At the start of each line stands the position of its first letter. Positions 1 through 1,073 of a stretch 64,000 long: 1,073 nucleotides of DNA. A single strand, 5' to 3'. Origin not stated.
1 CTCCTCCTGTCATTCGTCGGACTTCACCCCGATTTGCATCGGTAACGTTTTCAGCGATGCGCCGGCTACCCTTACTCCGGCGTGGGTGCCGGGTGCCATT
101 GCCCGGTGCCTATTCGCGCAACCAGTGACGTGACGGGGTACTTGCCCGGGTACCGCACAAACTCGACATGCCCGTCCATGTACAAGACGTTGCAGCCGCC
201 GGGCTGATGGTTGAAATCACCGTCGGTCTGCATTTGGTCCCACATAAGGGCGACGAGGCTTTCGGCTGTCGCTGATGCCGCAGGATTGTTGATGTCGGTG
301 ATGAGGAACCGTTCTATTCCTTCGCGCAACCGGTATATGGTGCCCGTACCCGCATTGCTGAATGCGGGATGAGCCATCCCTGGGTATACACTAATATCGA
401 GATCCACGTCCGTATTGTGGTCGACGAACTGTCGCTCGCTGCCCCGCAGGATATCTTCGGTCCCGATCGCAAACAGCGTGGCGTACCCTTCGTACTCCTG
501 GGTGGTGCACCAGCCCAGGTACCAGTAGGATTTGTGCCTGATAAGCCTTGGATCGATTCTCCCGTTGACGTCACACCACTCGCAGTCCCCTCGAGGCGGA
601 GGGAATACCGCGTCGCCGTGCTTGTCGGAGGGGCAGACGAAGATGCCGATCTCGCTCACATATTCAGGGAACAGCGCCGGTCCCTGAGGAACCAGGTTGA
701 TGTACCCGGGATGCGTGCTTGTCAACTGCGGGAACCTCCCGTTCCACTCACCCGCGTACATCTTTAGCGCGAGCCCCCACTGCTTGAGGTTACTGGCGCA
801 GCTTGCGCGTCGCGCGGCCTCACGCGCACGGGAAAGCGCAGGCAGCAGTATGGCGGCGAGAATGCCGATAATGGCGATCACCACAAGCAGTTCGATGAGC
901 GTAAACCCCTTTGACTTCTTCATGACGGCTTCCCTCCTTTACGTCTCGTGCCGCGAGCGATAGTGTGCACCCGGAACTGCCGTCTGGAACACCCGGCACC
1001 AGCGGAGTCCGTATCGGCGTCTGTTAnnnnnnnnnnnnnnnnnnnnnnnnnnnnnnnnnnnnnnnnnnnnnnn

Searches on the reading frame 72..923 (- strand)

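Call 42: search_protein_families(library=pfam, proteins=[window:72-923:-], max_evalue=0.001)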
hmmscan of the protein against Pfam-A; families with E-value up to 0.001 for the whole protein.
window:72-923:- (283 aa): 2 families
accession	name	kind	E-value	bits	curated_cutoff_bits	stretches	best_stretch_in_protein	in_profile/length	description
PF07596.16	SBP_bac_10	-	3.9e-13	50.5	23.3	1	32-67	2-36/268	Protein of unknown function (DUF1559)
PF07963.17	N_methyl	-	1.8e-10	40.4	21.2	1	1-27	1-27/27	Prokaryotic N-terminal methylation motif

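Call 61: search_protein_families(library=ncbifam, proteins=[window:72-923:-], max_evalue=0.001)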
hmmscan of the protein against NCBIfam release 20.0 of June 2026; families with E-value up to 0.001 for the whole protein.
window:72-923:- (283 aa): 11 families
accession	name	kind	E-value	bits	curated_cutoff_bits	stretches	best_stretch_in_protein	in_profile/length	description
TIGR01710.1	typeII_sec_gspG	equivalog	1e-10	41.7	88.85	1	5-66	1-61/134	type II secretion system major pseudopilin GspG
TIGR02532.1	IV_pilin_GFxxxE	domain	8.8e-09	34.8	16.3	1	5-27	2-24/24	prepilin-type N-terminal cleavage/methylation domain-containing protein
NF041775.1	typeIV_PilA_Myxo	equivalog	9.4e-09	35.5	400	1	3-58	9-64/214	type IV pilin protein PilA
NF040999.1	pilin_ComGC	equivalog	5.2e-08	33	75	1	5-47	2-44/84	competence type IV pilus major pilin ComGC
NF007862.0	PRK10574.1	equivalog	9.7e-08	32.3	138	1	1-31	1-31/145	prepilin peptidase-dependent pilin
TIGR01708.2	typeII_sec_gspH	equivalog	2.2e-07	31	80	1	4-35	1-32/169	type II secretion system minor pseudopilin GspH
NF041013.1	T4P_ComGE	equivalog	3.6e-07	30.2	49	1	2-35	1-34/83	competence type IV pilus minor pilin ComGE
TIGR04294.2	pre_pil_HX9DG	domain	5.4e-07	29.2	19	1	241-257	6-22/22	H-X9-DG-CTERM domain-containing protein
NF007800.0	PRK10506.1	equivalog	9.4e-06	25.5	158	1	1-59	5-63/163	prepilin peptidase-dependent protein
TIGR02596.1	TIGR02596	subfamily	2.9e-05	24.2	70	1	7-47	1-41/196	Verru_Chthon cassette protein D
TIGR01707.1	gspI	equivalog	0.00092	19.7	44.35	0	6-39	1-34/101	type II secretion system minor pseudopilin GspI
